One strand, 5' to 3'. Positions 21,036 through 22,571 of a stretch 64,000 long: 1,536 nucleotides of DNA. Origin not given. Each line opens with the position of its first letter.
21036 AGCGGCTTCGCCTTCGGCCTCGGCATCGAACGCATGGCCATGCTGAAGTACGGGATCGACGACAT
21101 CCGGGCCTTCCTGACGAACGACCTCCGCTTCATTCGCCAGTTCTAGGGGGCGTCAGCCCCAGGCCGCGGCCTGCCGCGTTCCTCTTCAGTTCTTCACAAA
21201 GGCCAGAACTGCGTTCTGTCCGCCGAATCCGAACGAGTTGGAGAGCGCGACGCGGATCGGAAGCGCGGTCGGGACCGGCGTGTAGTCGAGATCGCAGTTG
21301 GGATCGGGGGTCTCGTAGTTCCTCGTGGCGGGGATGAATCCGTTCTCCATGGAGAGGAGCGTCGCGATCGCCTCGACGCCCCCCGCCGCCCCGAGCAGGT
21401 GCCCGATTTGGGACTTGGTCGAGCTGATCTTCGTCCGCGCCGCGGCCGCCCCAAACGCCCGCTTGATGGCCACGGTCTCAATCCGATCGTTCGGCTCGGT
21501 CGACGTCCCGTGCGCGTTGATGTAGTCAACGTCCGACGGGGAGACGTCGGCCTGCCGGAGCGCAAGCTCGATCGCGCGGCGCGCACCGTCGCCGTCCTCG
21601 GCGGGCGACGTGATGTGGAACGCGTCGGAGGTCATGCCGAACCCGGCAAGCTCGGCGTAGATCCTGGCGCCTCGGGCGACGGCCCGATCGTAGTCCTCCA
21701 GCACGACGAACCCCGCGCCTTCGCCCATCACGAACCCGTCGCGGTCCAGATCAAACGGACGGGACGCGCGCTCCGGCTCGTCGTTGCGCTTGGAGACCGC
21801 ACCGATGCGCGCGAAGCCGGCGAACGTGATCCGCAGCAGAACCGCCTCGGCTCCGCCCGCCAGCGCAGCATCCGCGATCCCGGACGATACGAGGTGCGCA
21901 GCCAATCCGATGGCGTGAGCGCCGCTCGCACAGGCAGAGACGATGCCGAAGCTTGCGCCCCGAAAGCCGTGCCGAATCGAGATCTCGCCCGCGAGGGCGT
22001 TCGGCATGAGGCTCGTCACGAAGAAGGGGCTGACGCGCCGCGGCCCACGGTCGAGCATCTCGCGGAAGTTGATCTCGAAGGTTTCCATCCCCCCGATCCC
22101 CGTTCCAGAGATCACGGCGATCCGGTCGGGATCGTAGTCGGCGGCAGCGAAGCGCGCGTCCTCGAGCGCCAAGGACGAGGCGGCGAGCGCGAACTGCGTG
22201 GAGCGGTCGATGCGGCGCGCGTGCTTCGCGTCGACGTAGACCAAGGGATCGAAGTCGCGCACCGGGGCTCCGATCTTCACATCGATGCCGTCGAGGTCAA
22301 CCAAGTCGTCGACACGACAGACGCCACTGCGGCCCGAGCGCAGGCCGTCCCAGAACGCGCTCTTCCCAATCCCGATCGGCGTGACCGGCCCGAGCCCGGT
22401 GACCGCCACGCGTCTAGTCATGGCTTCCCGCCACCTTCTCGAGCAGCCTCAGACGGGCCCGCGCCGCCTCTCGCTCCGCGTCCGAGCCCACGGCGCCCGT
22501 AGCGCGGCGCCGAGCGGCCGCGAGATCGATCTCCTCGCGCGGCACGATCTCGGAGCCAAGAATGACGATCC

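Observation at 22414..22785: Orphan ATP synthase epsilon-like gene between deoC and fabF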

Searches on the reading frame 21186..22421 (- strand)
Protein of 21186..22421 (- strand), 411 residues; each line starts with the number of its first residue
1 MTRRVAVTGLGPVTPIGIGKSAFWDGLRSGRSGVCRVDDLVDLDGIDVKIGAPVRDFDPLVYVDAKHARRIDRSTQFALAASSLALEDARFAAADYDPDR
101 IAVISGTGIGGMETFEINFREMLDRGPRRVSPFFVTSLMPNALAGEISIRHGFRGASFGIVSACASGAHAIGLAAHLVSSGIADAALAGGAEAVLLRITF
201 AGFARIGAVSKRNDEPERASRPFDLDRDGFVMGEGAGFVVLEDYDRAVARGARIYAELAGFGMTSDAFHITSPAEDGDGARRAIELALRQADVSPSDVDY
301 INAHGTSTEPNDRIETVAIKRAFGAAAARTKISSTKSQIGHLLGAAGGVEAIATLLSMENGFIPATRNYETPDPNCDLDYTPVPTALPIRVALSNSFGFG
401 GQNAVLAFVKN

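Call 3: search_protein_families(library=pfam, proteins=[window:21186-22421:-], max_evalue=0.01)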
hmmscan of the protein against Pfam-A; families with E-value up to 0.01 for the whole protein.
window:21186-22421:- (411 aa): 3 families
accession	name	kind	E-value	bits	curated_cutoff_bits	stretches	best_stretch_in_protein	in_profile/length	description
PF00109.32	ketoacyl-synt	-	4.5e-54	184.1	20.8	1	3-246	2-251/252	Beta-ketoacyl synthase, N-terminal domain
PF02801.28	Ketoacyl-synt_C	-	8.9e-40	135.8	20.8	1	255-370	1-119/119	Beta-ketoacyl synthase, C-terminal domain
PF00108.29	Thiolase_N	-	0.0002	21.3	26.4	1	158-193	79-114/260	Thiolase, N-terminal domain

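Call 4: search_protein_families(library=ncbifam, proteins=[window:21186-22421:-], max_evalue=0.01)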
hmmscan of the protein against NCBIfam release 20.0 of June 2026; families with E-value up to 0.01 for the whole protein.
window:21186-22421:- (411 aa): 31 families (the best 25 are shown)
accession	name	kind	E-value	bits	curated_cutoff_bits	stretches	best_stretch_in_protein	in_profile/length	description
TIGR03150.1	fabF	equivalog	2.4e-165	550.2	493.75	1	3-408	1-406/407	beta-ketoacyl-ACP synthase II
NF005589.0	PRK07314.1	subfamily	1.8e-159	530.9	387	1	2-410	3-411/413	beta-ketoacyl-ACP synthase II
NF004970.0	PRK06333.1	subfamily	5.5e-139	463.7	525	1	2-409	3-420/424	beta-ketoacyl-ACP synthase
NF006274.0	PRK08439.1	equivalog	5.8e-131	437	621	1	3-410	2-405/406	beta-ketoacyl-ACP synthase II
NF006434.0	PRK08722.1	equivalog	1.6e-120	402.8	759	1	2-410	3-413/414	beta-ketoacyl-ACP synthase II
NF005916.1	PRK07910.1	equivalog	4.7e-90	302.5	560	1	4-410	13-417/418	KasA/KasB family beta-ketoacyl-ACP synthase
NF006587.0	PRK09116.1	equivalog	1.5e-88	297.3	470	1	2-409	1-405/408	beta-ketoacyl-ACP synthase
NF005076.0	PRK06501.1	equivalog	3.1e-86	289.9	629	1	5-408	13-420/425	beta-ketoacyl-ACP synthase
NF005935.0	PRK07967.1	equivalog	5.8e-86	288.9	630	1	3-410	2-403/406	beta-ketoacyl-ACP synthase I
NF005490.0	PRK07103.1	equivalog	2.3e-83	280.5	445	1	2-408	3-410/414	polyketide beta-ketoacyl:acyl carrier protein synthase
NF006618.0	PRK09185.1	subfamily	6.3e-78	262.5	407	1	3-410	3-392/394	beta-ketoacyl-ACP synthase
NF004618.0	PRK05952.1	equivalog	8.7e-67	225.7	455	1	4-410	3-382/384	beta-ketoacyl-ACP synthase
NF058662.1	cispenta_AmcF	equivalog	5.1e-65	219.9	325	1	5-408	2-367/369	cispentacin biosynthesis acyltransferase subunit AmcF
NF045894.1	PKS_plus_SDR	equivalog_domain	5.7e-41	140.2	1740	1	54-383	69-390/1515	type I polyketide synthase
NF040607.1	mycolic_Pks13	equivalog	9.5e-39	132.7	2100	1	65-405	179-520/1680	polyketide synthase Pks13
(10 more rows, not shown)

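Call 49: find_homologous_proteins(query=window:21186-22421:-, max_evalue=1e-100)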
Query window:21186-22421:- (411 aa): 7531 proteins with E <= 1e-100 among 8000 candidates; the best 120 are listed.
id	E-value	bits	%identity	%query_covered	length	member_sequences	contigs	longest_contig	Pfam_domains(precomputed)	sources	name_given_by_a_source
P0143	6.9e-257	870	97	100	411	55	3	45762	PF00109.33,PF02801.29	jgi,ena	jgi:3-oxoacyl-[acyl-carrier-protein] synthase II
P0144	2.8e-232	789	87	100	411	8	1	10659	PF00109.33,PF02801.29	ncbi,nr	ncbi:MAG: beta-ketoacyl-ACP synthase II [Candidatus Bipolaricaulota bacterium]|nr:beta-ketoacyl-ACP 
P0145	1.7e-230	783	87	100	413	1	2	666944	PF00109.33,PF02801.29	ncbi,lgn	-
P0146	5.4e-229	778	87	99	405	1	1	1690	PF00109.33,PF02801.29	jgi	jgi:3-oxoacyl-[acyl-carrier-protein] synthase II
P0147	2.0e-223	760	83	100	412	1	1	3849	PF00109.33,PF02801.29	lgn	-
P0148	3.9e-223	759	83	100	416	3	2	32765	PF00109.33,PF00108.30,PF02801.29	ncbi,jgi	jgi:3-oxoacyl-[acyl-carrier-protein] synthase II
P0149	2.5e-222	756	83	100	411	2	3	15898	PF00109.33,PF02801.29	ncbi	-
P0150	1.0e-220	751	82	100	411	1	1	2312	PF00109.33,PF02801.29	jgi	-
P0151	1.5e-220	750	83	100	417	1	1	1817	PF00109.33,PF02801.29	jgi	jgi:3-oxoacyl-[acyl-carrier-protein] synthase II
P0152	1.9e-219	747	82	100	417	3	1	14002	PF00109.33,PF02801.29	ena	-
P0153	1.6e-218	744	82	100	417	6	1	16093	PF00109.33,PF02801.29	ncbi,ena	-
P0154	2.7e-218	743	81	100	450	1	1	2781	PF00109.33,PF02801.29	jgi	jgi:3-oxoacyl-[acyl-carrier-protein] synthase II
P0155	1.2e-217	741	83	98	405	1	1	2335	PF00109.33,PF02801.29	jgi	-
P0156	2.0e-217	740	82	100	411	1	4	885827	PF00109.33,PF02801.29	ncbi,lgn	-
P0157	1.0e-213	728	81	100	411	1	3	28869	PF00109.33,PF02801.29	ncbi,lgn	-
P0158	5.0e-213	726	81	100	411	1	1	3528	PF00109.33,PF02801.29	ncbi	-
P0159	4.2e-208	709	77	100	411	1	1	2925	PF00109.33,PF02801.29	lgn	-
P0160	3.2e-206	703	86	91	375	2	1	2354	PF00109.33,PF00108.30,PF02801.29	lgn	-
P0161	4.8e-201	686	76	100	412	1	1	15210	PF00109.33,PF00108.30,PF02801.29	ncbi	-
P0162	6.5e-198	676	75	99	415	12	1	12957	PF00109.33,PF00108.30,PF02801.29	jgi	-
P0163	3.8e-197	673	75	100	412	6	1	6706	PF00109.33,PF00108.30,PF02801.29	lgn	-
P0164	5.1e-197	673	75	100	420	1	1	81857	PF00109.33,PF00108.30,PF02801.29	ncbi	ncbi:MAG: beta-ketoacyl-ACP synthase II [Candidatus Bipolaricaulota bacterium]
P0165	2.4e-196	671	74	100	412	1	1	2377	PF00109.33,PF02801.29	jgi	jgi:3-oxoacyl-[acyl-carrier-protein] synthase II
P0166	2.8e-195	667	75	98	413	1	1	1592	PF00109.33,PF02801.29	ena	-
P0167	1.6e-194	665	74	99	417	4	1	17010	PF00109.33,PF02801.29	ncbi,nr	ncbi:MAG: beta-ketoacyl-ACP synthase II [Candidatus Bipolaricaulis sp.]|nr:beta-ketoacyl-ACP synthas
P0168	1.1e-193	662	74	100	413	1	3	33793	PF00109.33,PF02801.29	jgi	-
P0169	7.8e-193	659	73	100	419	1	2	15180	PF00109.33,PF02801.29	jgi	jgi:3-oxoacyl-[acyl-carrier-protein] synthase II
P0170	1.8e-192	658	74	100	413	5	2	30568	PF00109.33,PF02801.29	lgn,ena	-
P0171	7.2e-192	656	73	100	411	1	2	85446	PF00109.33,PF02801.29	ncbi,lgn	-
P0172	1.3e-191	655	73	100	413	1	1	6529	PF00109.33,PF02801.29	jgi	-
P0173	1.9e-191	655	73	100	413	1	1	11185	PF00109.33,PF02801.29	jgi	-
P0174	2.7e-191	654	73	100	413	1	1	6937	PF00109.33,PF02801.29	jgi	jgi:3-oxoacyl-[acyl-carrier-protein] synthase II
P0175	6.6e-191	653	73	100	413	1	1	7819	PF00109.33,PF02801.29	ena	-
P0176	1.5e-190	652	73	100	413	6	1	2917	PF00109.33,PF02801.29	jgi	-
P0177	1.5e-190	652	71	100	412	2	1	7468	PF00109.33,PF02801.29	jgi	-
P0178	2.8e-190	651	73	100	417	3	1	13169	PF00109.33,PF02801.29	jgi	-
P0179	5.6e-190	650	73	100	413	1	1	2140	PF00109.33,PF02801.29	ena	-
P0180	8.3e-190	649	72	100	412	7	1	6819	PF00109.33,PF02801.29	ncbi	-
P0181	8.9e-190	649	71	100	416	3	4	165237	PF00109.33,PF02801.29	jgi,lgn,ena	-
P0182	7.2e-189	646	73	100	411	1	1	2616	PF00109.33,PF02801.29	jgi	jgi:3-oxoacyl-[acyl-carrier-protein] synthase II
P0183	8.2e-189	646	73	100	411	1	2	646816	PF00109.33,PF02801.29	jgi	jgi:3-oxoacyl-[acyl-carrier-protein] synthase II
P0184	1.1e-188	645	71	100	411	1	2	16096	PF00109.33,PF02801.29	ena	-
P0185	1.2e-188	645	72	100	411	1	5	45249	PF00109.33,PF02801.29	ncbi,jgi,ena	-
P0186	1.7e-188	645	72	100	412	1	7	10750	PF00109.33,PF02801.29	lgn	-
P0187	2.3e-188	644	73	100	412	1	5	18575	PF00109.33,PF02801.29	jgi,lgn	jgi:3-oxoacyl-[acyl-carrier-protein] synthase II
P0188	3.1e-188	644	73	98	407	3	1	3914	PF00109.33,PF02801.29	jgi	jgi:3-oxoacyl-[acyl-carrier-protein] synthase II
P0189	3.3e-188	644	71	99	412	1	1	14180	PF00109.33,PF02801.29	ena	-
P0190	4.8e-188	643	71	99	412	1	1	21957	PF00109.33,PF02801.29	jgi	-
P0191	6.8e-188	643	73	100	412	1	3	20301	PF00109.33,PF00108.30,PF02801.29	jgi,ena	-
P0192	1.4e-187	642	70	99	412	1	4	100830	PF00109.33,PF02801.29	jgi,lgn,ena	-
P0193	2.1e-187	641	71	100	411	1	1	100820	PF00109.33,PF02801.29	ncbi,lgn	-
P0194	2.3e-187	641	73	100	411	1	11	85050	PF00109.33,PF02801.29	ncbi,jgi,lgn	-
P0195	2.9e-187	641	72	100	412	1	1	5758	PF00109.33,PF02801.29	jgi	jgi:3-oxoacyl-[acyl-carrier-protein] synthase II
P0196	3.5e-187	640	72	98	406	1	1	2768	PF00109.33,PF02801.29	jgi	jgi:3-oxoacyl-[acyl-carrier-protein] synthase II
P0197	3.5e-187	640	72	100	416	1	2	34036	PF00109.33,PF02801.29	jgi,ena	-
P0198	4.8e-187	640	71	100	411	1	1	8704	PF00109.33,PF02801.29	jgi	jgi:3-oxoacyl-[acyl-carrier-protein] synthase II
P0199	5.2e-187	640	70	100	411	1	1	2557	PF00109.33,PF02801.29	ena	-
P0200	1.2e-186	639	71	100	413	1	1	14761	PF00109.33,PF00108.30,PF02801.29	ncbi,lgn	-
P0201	1.6e-186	638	70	100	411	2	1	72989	PF00109.33,PF02801.29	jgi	-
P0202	2.0e-186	638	70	100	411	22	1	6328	PF00109.33,PF02801.29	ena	-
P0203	3.0e-186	637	72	99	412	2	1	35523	PF00109.33,PF02801.29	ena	-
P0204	4.0e-186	637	71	100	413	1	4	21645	PF00109.33,PF02801.29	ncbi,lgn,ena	ncbi:MAG: beta-ketoacyl-ACP synthase II [Candidatus Bipolaricaulia bacterium]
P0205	5.0e-186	637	70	100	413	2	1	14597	PF00109.33,PF00108.30,PF02801.29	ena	-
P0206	5.3e-186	637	71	100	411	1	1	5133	PF00109.33,PF02801.29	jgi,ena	-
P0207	1.2e-185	635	69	100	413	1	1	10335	PF00109.33,PF00108.30,PF02801.29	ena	-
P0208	1.3e-185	635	72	100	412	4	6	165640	PF00109.33,PF02801.29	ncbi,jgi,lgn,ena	-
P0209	2.4e-185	634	70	100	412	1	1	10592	PF00109.33,PF02801.29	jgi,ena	-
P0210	3.9e-185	634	70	100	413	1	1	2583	PF00109.33,PF00108.30,PF02801.29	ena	-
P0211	5.4e-185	633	69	100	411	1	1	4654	PF00109.33,PF02801.29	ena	-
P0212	5.5e-185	633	72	100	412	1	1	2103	PF00109.33,PF02801.29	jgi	jgi:3-oxoacyl-[acyl-carrier-protein] synthase II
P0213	6.5e-185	633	70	96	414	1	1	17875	PF00109.33,PF00108.30,PF02801.29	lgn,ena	-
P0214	9.1e-185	633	73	99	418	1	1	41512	PF00109.33,PF02801.29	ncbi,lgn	-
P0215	1.2e-184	632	73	98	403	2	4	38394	PF00109.33,PF02801.29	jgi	-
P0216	1.4e-184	632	71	99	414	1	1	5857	PF00109.33,PF00108.30,PF02801.29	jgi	-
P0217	1.4e-184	632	71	99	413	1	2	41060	PF00109.33,PF00108.30,PF02801.29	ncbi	ncbi:beta-ketoacyl-ACP synthase II [Candidatus Bipolaricaulota bacterium]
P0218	1.8e-184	632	69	100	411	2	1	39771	PF00109.33,PF02801.29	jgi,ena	-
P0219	2.3e-184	631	73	99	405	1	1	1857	PF00109.33,PF02801.29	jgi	-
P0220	2.4e-184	631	68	100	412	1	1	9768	PF00109.33,PF02801.29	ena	-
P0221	5.1e-184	630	72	98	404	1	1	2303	PF00109.33,PF02801.29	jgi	jgi:3-oxoacyl-[acyl-carrier-protein] synthase II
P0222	7.8e-184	629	72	98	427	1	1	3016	PF00109.33,PF00108.30,PF02801.29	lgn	-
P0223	9.1e-184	629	70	100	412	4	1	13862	PF00109.33,PF02801.29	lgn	-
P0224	1.0e-183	629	71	100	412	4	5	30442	PF00109.33,PF00108.30,PF02801.29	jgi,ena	-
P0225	1.2e-183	629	69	99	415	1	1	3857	PF00109.33,PF00108.30,PF02801.29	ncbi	-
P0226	5.8e-183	627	69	99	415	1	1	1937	PF00109.33,PF00108.30,PF02801.29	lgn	-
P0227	6.1e-183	627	71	99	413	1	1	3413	PF00109.33,PF00108.30,PF02801.29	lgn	-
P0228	6.7e-183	626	69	100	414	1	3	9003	PF00109.33,PF00108.30,PF02801.29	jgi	-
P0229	7.0e-183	626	69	100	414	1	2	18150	PF00109.33,PF00108.30,PF02801.29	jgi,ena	-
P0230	9.2e-183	626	70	100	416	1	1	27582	PF00109.33,PF02801.29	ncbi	-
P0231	1.1e-182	626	69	99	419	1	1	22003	PF00109.33,PF02801.29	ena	-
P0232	1.2e-182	625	70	100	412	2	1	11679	PF00109.33,PF02801.29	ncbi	-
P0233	1.2e-182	625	71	99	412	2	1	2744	PF00109.33,PF02801.29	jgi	jgi:3-oxoacyl-[acyl-carrier-protein] synthase II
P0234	1.3e-182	625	72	99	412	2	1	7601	PF00109.33,PF00108.30,PF02801.29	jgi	-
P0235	1.4e-182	625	70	99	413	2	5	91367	PF00109.33,PF00108.30,PF02801.29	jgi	-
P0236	1.7e-182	625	72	99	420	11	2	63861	PF00109.33,PF00108.30,PF02801.29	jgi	-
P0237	3.3e-182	624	70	99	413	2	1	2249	PF00109.33,PF02801.29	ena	-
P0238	3.5e-182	624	69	99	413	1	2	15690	PF00109.33,PF02801.29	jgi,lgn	-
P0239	3.8e-182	624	68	100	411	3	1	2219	PF00109.33,PF02801.29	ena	-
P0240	9.8e-182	623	69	99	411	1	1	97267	PF00109.33,PF02801.29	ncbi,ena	-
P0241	1.0e-181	622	70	99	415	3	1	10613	PF00109.33,PF02801.29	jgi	-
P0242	1.3e-181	622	70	100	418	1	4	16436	PF00109.33,PF02801.29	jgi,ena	-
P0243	1.3e-181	622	69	99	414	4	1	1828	PF00109.33,PF00108.30,PF02801.29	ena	-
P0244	1.4e-181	622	70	96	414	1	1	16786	PF00109.33,PF00108.30,PF02801.29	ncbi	-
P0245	3.4e-181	621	69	99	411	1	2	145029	PF00109.33,PF02801.29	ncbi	-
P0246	3.4e-181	621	71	100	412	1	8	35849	PF00109.33,PF02801.29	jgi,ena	-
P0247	4.9e-181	620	70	99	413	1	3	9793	PF00109.33,PF00108.30,PF02801.29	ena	-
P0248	7.1e-181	620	70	99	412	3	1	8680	PF00109.33,PF02801.29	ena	-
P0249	7.7e-181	620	69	99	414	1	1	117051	PF00109.33,PF02801.29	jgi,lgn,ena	-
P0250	8.5e-181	619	70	99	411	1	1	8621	PF00109.33,PF02801.29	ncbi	-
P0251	1.2e-180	619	69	99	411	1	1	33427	PF00109.33,PF00108.30,PF02801.29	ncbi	-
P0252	1.8e-180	618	69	99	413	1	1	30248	PF00109.33,PF02801.29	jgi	jgi:3-oxoacyl-[acyl-carrier-protein] synthase II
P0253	1.8e-180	618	67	100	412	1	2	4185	PF00109.33,PF02801.29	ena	-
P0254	2.0e-180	618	69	100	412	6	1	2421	PF00109.33,PF02801.29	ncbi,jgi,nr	ncbi:MAG TPA: beta-ketoacyl-[acyl-carrier-protein] synthase II [Candidatus Acetothermia bacterium]|n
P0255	3.2e-180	618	67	100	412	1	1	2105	PF00109.33,PF02801.29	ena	-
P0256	4.7e-180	617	70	99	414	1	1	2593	PF00109.33,PF00108.30,PF02801.29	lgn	-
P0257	7.5e-180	616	69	99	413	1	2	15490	PF00109.33,PF00108.30,PF02801.29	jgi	-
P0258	8.5e-180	616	69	100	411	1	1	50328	PF02803.25,PF00109.33,PF00108.30,PF02801.29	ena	-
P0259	8.8e-180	616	69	98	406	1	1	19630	PF00109.33,PF02801.29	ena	-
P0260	9.1e-180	616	67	100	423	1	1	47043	PF00109.33,PF02801.29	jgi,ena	-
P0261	1.1e-179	616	69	99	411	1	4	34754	PF00109.33,PF02801.29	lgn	-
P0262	1.2e-179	616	70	99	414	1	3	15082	PF00109.33,PF00108.30,PF02801.29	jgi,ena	-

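Call 50: find_encoding_contigs(protein=P0167, flank=6000, max_places=4)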
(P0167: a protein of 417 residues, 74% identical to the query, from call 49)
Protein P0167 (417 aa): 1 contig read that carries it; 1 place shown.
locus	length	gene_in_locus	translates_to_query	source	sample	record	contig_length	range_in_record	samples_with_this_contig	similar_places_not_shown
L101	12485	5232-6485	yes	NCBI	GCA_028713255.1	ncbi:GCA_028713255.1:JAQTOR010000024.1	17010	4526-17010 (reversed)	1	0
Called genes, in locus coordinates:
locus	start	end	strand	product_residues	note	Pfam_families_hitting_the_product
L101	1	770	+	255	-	PF00009:GTP_EFTU, PF01926:MMR_HSR1 (weak), PF07650:KH_2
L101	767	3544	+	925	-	PF13426:PAS_9, PF01590:GAF, PF13185:GAF_2, PF13492:GAF_3, PF01590:GAF, PF13185:GAF_2, PF13492:GAF_3, PF00990:GGDEF, +2 more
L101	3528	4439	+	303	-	-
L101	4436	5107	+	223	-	PF01791:DeoC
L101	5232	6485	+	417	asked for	PF00109:ketoacyl-synt, PF02801:Ketoacyl-synt_C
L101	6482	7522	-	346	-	PF02912:Phe_tRNA-synt_N, PF01409:tRNA-synt_2d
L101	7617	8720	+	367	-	PF01321:Creatinase_N, PF00557:Peptidase_M24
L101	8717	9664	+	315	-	PF18911:PKD_4, PF00801:PKD, PF22352:K319L-like_PKD (faint)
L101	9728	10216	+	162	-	PF01899:MNHE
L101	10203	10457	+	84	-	PF04066:MrpF_PhaF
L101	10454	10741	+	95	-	PF03334:PhaG_MnhG_YufB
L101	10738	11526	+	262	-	PF13244:MbhD, PF00497:SBP_bac_3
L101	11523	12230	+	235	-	PF04039:MnhB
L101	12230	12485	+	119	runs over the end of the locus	PF00420:Oxidored_q2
